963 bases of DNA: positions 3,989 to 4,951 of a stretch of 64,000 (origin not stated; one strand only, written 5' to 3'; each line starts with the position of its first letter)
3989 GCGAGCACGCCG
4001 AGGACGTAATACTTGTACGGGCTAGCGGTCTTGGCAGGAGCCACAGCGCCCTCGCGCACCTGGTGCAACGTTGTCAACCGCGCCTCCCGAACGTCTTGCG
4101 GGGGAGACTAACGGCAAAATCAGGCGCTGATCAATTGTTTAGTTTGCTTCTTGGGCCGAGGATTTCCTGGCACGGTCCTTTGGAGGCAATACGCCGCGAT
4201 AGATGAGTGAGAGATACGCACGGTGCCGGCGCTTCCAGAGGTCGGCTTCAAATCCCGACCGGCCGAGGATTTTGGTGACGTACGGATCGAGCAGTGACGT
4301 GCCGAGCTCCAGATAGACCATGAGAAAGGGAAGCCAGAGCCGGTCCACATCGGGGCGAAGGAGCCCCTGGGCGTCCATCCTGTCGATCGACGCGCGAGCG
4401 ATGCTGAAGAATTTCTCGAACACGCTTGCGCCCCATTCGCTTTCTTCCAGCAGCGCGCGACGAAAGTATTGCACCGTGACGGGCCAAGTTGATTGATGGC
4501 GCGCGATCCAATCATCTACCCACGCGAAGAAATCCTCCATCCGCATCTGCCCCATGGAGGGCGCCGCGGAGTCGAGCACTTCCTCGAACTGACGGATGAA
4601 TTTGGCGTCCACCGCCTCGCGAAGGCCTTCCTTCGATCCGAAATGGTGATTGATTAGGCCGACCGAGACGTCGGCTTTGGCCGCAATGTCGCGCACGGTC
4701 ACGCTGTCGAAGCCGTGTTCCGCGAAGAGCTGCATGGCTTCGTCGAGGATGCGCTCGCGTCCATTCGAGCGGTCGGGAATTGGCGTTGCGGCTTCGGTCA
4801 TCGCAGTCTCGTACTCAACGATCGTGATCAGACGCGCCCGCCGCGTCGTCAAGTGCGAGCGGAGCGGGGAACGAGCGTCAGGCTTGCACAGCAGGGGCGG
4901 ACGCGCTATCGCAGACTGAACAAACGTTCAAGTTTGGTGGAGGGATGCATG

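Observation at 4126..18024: Shared palindromic operator-like motif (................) at four promoters of the catabolic cluster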

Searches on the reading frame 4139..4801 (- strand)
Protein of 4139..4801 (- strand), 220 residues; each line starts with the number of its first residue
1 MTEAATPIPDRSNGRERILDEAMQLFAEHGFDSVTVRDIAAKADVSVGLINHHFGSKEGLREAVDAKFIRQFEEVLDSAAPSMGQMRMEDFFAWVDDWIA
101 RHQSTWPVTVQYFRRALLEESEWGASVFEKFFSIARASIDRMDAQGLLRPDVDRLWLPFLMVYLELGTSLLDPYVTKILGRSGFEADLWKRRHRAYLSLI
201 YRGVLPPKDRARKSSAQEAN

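Call 9: search_protein_families(library=pfam, proteins=[window:4139-4801:-])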
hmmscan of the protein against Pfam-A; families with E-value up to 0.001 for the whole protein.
window:4139-4801:- (220 aa): 1 family
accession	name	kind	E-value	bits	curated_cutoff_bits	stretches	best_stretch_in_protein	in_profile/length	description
PF00440.29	TetR_N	-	1.9e-19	69.6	24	1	18-64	1-47/47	Bacterial regulatory proteins, tetR family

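Call 12: find_homologous_proteins(query=window:4139-4801:-)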
Query window:4139-4801:- (220 aa): 550 proteins with E <= 0.001 among 964 candidates; the best 120 are listed.
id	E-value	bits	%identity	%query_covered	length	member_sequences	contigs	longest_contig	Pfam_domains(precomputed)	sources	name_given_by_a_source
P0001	7.6e-143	492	100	100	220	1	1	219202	PF00440.30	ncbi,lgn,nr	ncbi:MAG: TetR family transcriptional regulator [Alphaproteobacteria bacterium]|nr:TetR family trans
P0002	1.1e-126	439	90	97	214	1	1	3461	PF00440.30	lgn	-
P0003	5.0e-105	368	74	95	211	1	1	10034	PF00440.30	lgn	-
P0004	1.1e-103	364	76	93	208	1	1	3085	PF00440.30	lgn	-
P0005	3.8e-103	362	73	97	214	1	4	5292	PF00440.30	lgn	-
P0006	2.0e-101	356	77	93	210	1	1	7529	PF00440.30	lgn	-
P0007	9.8e-101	354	77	91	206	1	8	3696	PF00440.30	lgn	-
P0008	2.6e-100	353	77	91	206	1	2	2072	PF00440.30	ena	-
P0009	4.0e-100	352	72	95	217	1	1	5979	PF00440.30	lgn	-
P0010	2.5e-97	343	71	99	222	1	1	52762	PF00440.30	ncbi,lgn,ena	-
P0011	6.6e-93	328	67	95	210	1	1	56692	PF00440.30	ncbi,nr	ncbi:MAG: TetR family transcriptional regulator, partial [Alphaproteobacteria bacterium]|nr:TetR fam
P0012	8.9e-86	305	68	89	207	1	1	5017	PF00440.30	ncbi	-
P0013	1.5e-85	304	67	90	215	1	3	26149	PF00440.30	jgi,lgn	jgi:TetR/AcrR family transcriptional regulator, regulator of cefoperazone and chloramphenicol sensit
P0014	3.1e-85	303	69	90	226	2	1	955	PF00440.30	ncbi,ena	-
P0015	3.4e-83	297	65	90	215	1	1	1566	PF00440.30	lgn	-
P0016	4.0e-83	296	63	93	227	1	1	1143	PF00440.30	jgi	jgi:AcrR family transcriptional regulator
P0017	6.6e-83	296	64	90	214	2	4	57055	PF00440.30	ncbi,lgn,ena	-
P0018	8.5e-83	295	64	90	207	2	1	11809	PF00440.30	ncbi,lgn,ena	-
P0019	1.3e-82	295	63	95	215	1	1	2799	PF00440.30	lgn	-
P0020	1.3e-82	295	63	93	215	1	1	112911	PF00440.30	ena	-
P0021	5.2e-82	293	63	90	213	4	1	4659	PF00440.30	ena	-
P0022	9.2e-82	292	62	90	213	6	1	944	PF00440.30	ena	-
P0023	1.1e-81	292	63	93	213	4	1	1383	PF00440.30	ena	-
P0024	1.4e-81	291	64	90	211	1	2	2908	PF00440.30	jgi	jgi:AcrR family transcriptional regulator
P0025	5.0e-81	290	63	91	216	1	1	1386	PF00440.30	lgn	-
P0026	8.6e-81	289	63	95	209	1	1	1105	PF00440.30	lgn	-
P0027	1.4e-80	288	62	92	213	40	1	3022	PF00440.30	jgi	jgi:AcrR family transcriptional regulator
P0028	2.2e-80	287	60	94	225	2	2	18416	PF00440.30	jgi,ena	-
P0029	4.6e-80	286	62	92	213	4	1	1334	PF00440.30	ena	-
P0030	6.3e-80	286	62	90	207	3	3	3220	PF00440.30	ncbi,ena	-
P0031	7.7e-80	286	60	97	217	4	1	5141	PF00440.30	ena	-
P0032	8.2e-80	286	63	90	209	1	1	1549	PF00440.30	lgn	-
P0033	2.9e-79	284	63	92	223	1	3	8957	PF00440.30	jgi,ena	jgi:AcrR family transcriptional regulator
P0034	5.7e-79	283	61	93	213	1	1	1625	PF00440.30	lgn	-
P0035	6.1e-79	283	61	89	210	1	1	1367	PF00440.30,PF17933.7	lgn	-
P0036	9.6e-79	282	59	95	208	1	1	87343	PF00440.30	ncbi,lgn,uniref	ncbi:TetR/AcrR family transcriptional regulator [Phenylobacterium sp.]|uniref:TetR/AcrR family trans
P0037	1.5e-78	281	61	91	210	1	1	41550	PF00440.30,PF17933.7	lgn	-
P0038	1.6e-78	281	60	94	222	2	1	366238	PF00440.30,PF17933.7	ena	-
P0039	2.6e-78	281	62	92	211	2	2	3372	PF00440.30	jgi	jgi:AcrR family transcriptional regulator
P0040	2.8e-78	281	59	95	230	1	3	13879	PF00440.30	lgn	-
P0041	3.1e-78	280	66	87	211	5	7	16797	PF00440.30,PF17933.7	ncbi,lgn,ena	-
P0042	3.9e-78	280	61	94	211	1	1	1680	PF00440.30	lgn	-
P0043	7.0e-78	279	58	97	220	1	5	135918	PF00440.30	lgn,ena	-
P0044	7.9e-78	279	60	95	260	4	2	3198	PF00440.30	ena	-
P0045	8.3e-78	279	63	89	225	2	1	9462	PF00440.30,PF17933.7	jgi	jgi:AcrR family transcriptional regulator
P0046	1.2e-77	279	62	93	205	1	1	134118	PF00440.30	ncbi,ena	-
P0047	1.6e-77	278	64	89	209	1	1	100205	PF00440.30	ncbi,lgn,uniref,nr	ncbi:MAG: TetR/AcrR family transcriptional regulator [Phenylobacterium sp.]|uniref:TetR/AcrR family 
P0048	1.6e-77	278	61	90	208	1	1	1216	PF00440.30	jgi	jgi:AcrR family transcriptional regulator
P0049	1.7e-77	278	59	95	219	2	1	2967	PF00440.30,PF17933.7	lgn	-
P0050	2.7e-77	277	61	94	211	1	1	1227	PF00440.30,PF17933.7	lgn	-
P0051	3.3e-77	277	64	88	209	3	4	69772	PF00440.30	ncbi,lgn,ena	-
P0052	3.4e-77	277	59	93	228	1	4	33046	PF00440.30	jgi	jgi:TetR/AcrR family transcriptional regulator, regulator of cefoperazone and chloramphenicol sensit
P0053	3.5e-77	277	59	92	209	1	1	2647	PF00440.30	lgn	-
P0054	4.1e-77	277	59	94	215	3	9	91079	PF00440.30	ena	-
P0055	5.5e-77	276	63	94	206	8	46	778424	PF00440.30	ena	-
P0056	8.7e-77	276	60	90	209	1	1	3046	PF00440.30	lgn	-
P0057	9.9e-77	275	61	90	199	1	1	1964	PF00440.30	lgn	-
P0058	1.1e-76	275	59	93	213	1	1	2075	PF00440.30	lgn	-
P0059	1.2e-76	275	59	92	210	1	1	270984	PF00440.30,PF17933.7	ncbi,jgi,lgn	jgi:AcrR family transcriptional regulator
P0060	1.2e-76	275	61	93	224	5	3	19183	PF00440.30,PF17933.7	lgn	-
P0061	1.2e-76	275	59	94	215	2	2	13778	PF00440.30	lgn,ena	-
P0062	1.3e-76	275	61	88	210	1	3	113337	PF00440.30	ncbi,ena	-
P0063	1.7e-76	275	61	90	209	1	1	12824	PF00440.30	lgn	-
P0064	2.0e-76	274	58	93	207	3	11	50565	PF00440.30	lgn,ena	-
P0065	2.2e-76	274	59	95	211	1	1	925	PF00440.30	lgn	-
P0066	2.9e-76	274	61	90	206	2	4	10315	PF00440.30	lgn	-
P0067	3.6e-76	274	62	89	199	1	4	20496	PF00440.30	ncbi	ncbi:MAG: TetR/AcrR family transcriptional regulator [Phenylobacterium sp.]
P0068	3.6e-76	274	60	94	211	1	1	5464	PF00440.30,PF17933.7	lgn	-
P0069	3.8e-76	274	60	92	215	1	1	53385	PF00440.30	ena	-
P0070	4.5e-76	273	59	93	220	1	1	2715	PF00440.30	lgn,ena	-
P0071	4.9e-76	273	58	91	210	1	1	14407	PF00440.30,PF17933.7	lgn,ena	-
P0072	5.1e-76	273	58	91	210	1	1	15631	PF00440.30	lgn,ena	-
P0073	5.2e-76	273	60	93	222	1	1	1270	PF00440.30,PF17933.7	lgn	-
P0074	6.0e-76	273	61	91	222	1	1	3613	PF00440.30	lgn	-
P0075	6.1e-76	273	61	90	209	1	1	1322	PF00440.30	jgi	jgi:AcrR family transcriptional regulator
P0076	6.3e-76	273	60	91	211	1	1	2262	PF00440.30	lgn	-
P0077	6.5e-76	273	59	95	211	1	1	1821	PF00440.30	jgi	jgi:TetR/AcrR family transcriptional regulator, regulator of cefoperazone and chloramphenicol sensit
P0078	6.7e-76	273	62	90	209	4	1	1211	PF00440.30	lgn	-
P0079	8.0e-76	273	62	93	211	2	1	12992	PF00440.30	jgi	jgi:AcrR family transcriptional regulator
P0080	8.7e-76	272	59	95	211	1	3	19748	PF00440.30,PF17933.7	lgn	-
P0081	9.5e-76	272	60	92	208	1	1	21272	PF00440.30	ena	-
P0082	1.0e-75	272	60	94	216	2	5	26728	PF00440.30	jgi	-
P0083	1.1e-75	272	59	93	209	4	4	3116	PF00440.30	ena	-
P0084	1.1e-75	272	60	91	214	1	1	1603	PF00440.30,PF17933.7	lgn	-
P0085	1.2e-75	272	61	90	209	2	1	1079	PF00440.30,PF17933.7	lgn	-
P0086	1.2e-75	272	61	91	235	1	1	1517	PF00440.30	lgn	-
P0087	1.2e-75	272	62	89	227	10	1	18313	PF00440.30,PF17933.7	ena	-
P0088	1.5e-75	272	56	99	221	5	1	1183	PF00440.30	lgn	-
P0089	1.5e-75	272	58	91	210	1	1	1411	PF00440.30,PF17933.7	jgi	jgi:AcrR family transcriptional regulator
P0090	1.6e-75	272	61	88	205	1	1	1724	PF00440.30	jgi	jgi:TetR/AcrR family transcriptional regulator, regulator of cefoperazone and chloramphenicol sensit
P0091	1.6e-75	272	60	89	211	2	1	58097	PF00440.30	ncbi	-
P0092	1.7e-75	271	60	89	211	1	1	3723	PF00440.30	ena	-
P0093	1.7e-75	271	60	93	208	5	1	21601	PF00440.30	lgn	-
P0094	1.9e-75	271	59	90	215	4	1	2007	PF00440.30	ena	-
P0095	2.0e-75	271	59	92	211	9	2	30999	PF00440.30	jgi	jgi:TetR/AcrR family transcriptional regulator, regulator of cefoperazone and chloramphenicol sensit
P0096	2.0e-75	271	59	91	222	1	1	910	PF00440.30,PF17933.7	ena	-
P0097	2.4e-75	271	61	90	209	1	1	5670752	PF00440.30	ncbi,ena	-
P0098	2.4e-75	271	60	93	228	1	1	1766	PF00440.30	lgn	-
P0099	2.5e-75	271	60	95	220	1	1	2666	PF00440.30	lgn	-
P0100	2.7e-75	271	62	86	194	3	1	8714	PF00440.30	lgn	-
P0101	2.7e-75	271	58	94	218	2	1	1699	PF00440.30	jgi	-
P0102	3.1e-75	271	61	89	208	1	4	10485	PF00440.30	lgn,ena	-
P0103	3.2e-75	271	59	95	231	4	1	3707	PF00440.30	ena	-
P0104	3.4e-75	270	59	92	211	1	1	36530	PF00440.30,PF17933.7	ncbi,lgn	-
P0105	3.9e-75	270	59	90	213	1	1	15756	PF00440.30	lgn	-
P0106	4.0e-75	270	58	95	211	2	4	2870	PF00440.30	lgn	-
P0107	5.0e-75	270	61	91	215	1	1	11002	PF00440.30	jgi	jgi:AcrR family transcriptional regulator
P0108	5.0e-75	270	62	87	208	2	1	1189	PF00440.30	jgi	jgi:AcrR family transcriptional regulator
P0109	5.6e-75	270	60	89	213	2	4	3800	PF00440.30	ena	-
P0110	5.9e-75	270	61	90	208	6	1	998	PF00440.30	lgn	-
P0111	6.2e-75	270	60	90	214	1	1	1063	PF00440.30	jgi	-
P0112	6.2e-75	270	59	90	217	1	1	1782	PF00440.30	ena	-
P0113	6.4e-75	270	60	91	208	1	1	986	PF00440.30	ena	-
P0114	8.1e-75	269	61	94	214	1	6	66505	PF00440.30,PF17933.7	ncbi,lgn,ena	-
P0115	8.5e-75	269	59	91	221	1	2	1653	PF00440.30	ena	-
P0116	8.5e-75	269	59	90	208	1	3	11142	PF00440.30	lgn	-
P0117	8.9e-75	269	59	94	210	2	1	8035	PF00440.30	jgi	-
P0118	9.0e-75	269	60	90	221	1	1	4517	PF00440.30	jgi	-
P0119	1.0e-74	269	62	88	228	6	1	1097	PF00440.30,PF17933.7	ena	-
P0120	1.2e-74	269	59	92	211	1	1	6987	PF00440.30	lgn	-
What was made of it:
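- On CecR (the JGI label carried by some homologues): The JGI name shown in call 12 is therefore not informative.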

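Call 15: find_related_loci(query=A1, collection=genome_contigs, flank=10000)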
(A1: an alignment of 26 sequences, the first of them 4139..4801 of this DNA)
Query A1 (220 aa) in genome_contigs; peptide patterns used: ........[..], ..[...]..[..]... (x = any residue, [..] = any of these).
77 stretches matched a pattern; 45 encode a relative of the query (tblastn E <= 1e-3); 43 distinct loci.
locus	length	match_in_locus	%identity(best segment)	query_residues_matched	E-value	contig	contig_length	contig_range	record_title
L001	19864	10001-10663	71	1-217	2e-100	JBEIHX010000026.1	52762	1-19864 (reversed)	MAG: Hyphomonadaceae bacterium isolate Sample-102-S76-bin-46 Sample_102_S76-bin_46-k141_2943995, whole genome shotgun se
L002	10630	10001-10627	67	1-209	8e-97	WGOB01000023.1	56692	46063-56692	MAG: Alphaproteobacteria bacterium isolate RI_27 c_000000074005, whole genome shotgun sequence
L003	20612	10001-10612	62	4-205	4e-84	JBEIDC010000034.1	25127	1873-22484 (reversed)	MAG: Caulobacter sp. isolate Sample-101-S75-bin-176 Sample_101_S75-bin_176-k141_2137550, whole genome shotgun sequence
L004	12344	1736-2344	62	4-204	4e-84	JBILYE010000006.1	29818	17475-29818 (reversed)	MAG: Caulobacter sp. isolate ME2018-11-08GD_3300042940_group8_bin99 Rohwer_bin1854_scaffold_1013_c1, whole genome shotgu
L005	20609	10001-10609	62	4-204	2e-82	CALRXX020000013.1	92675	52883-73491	MAG: bacterium isolate JJ-LAS318NC5-148-4-m2-bin80 genome assembly, contig: JJ-LAS318NC5-148-C70, whole genome shotgun s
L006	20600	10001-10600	60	10-209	3e-82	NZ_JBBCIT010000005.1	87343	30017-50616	MAG: Phenylobacterium sp. isolate MAG_CPA_06 P10A_000000068378, whole genome shotgun sequence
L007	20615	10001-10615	59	2-208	2e-80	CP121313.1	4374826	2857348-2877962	MAG: Cellvibrionales bacterium isolate NCC532_bact_2879 chromosome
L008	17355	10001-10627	59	10-216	2e-80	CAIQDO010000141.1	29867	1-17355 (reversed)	MAG: uncultured Caulobacteraceae bacterium isolate Ki1-2-2m_bin-386 genome assembly, contig: bin-386:141/692, whole geno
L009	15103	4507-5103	62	9-204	6e-80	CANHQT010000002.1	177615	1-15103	MAG: Sphingomonadaceae bacterium isolate RE-26jul17-8 genome assembly, contig: RE-26jul17-C49, whole genome shotgun sequ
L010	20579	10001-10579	61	13-206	5e-79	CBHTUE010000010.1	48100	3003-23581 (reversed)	MAG TPA_asm: uncultured Phenylobacterium sp. isolate ERR14722429_binner123_Refined_5 genome assembly, contig: ERZ2733682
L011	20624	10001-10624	59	12-218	1e-78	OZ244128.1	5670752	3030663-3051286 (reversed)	MAG: Candidatus Azotimanducaceae bacterium isolate 677a7970-e1ef-4541-8232-3b7c88f4bfe2 genome assembly, chromosome: 1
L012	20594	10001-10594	60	12-206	2e-78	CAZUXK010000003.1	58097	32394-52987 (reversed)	MAG TPA_asm: uncultured Brevundimonas sp. isolate SRP318679_co1_87 genome assembly, contig: NODE_786_length_58097_cov_7.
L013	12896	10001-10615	59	5-206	2e-78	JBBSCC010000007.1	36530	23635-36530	MAG: Sphingomonadales bacterium isolate La6_metabat2.245 La6_metabat2.245_K_1583893_L_36530_cov_17.3047, whole genome sh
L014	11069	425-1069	58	2-212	3e-78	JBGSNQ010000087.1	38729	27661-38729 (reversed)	MAG: Pseudomonadales bacterium isolate JTS-AC26 k141_3664629, whole genome shotgun sequence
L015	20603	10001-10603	58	10-208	7e-78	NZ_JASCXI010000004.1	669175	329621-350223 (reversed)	Erythrobacter oryzae strain COR-2 COR-2.00004, whole genome shotgun sequence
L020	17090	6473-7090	58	1-203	3e-77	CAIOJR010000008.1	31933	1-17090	MAG: uncultured Caulobacterales bacterium isolate AlinenLipids_bin-4138 genome assembly, contig: bin-4138:008/279, whole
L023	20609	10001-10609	58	8-208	1e-76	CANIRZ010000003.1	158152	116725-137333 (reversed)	MAG: Sphingomonadales bacterium isolate RH-15aug16-224 genome assembly, contig: RH-15aug16-C135, whole genome shotgun se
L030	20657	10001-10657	56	3-217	7e-75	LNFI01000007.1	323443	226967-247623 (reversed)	MAG: Sphingomonadales bacterium Ga0077557 Ga0077557_107.1, whole genome shotgun sequence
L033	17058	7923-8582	55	3-218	2e-74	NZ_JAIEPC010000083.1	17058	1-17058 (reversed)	MAG: Sphingomonas sp. isolate co.spades.DASTOOL.1kb_159 c_000000435329, whole genome shotgun sequence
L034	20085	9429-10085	55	3-217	4e-74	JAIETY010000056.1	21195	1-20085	MAG: Sphingomonas sp. isolate time.spades.CONCOCT.2.5kb_086 c_000000000039, whole genome shotgun sequence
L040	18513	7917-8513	58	13-208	5e-75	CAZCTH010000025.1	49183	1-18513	MAG TPA_asm: uncultured Spirochaetales bacterium isolate binchicken_co199_92 genome assembly, contig: NODE_760_length_49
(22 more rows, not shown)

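Call 18: search_solved_structures(query=window:4139-4801:-, max_evalue=0.001, show_alignments=1)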
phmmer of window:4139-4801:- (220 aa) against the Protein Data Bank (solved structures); distinct sequences matched with E-value up to 0.001: 94 (the best 60 are shown).
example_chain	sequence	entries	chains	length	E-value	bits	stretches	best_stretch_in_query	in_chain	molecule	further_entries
3dew_A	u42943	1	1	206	2.6e-11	46.9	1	11-155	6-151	Transcriptional regulator, TetR family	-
2fbq_A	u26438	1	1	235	2.8e-11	46.8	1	12-78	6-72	probable transcriptional regulator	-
4nn1_A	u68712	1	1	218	4.2e-11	46.2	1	15-153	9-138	Transcriptional regulator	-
4me9_A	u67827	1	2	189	1.6e-10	44.3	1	13-150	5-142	Transcriptional regulator, TetR family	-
6mj1_A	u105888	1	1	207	3.2e-10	43.3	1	14-174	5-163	Probable HTH-type transcriptional regulator YttP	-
2gen_A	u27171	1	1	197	1.1e-08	38.3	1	11-150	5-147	probable transcriptional regulator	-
8wp6_A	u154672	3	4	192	1.1e-08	38.3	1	10-78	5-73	TetR family transcriptional regulator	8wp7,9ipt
4af5_A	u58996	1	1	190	1.6e-08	37.8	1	12-90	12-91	HTH-TYPE TRANSCRIPTIONAL REPRESSOR ACNR COMPND 2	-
4ac6_A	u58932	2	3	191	1.6e-08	37.7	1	12-90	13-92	HTH-TYPE TRANSCRIPTIONAL REPRESSOR ACNR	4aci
3ppb_A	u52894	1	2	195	2.5e-08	37.2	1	13-94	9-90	putative tetR family transcription regulator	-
6ayh_A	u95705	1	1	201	3.8e-08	36.6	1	14-75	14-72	TetR family transcriptional regulator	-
8z0c_A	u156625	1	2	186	4.1e-08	36.5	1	14-78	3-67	TetR family transcriptional regulator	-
3e7q_A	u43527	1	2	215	8.4e-08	35.4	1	18-92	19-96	transcriptional regulator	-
5vl9_A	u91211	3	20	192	9.1e-08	35.3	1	11-80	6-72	Regulatory protein TetR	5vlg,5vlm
2ibd_A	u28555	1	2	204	1.3e-07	34.8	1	10-69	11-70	Possible transcriptional regulator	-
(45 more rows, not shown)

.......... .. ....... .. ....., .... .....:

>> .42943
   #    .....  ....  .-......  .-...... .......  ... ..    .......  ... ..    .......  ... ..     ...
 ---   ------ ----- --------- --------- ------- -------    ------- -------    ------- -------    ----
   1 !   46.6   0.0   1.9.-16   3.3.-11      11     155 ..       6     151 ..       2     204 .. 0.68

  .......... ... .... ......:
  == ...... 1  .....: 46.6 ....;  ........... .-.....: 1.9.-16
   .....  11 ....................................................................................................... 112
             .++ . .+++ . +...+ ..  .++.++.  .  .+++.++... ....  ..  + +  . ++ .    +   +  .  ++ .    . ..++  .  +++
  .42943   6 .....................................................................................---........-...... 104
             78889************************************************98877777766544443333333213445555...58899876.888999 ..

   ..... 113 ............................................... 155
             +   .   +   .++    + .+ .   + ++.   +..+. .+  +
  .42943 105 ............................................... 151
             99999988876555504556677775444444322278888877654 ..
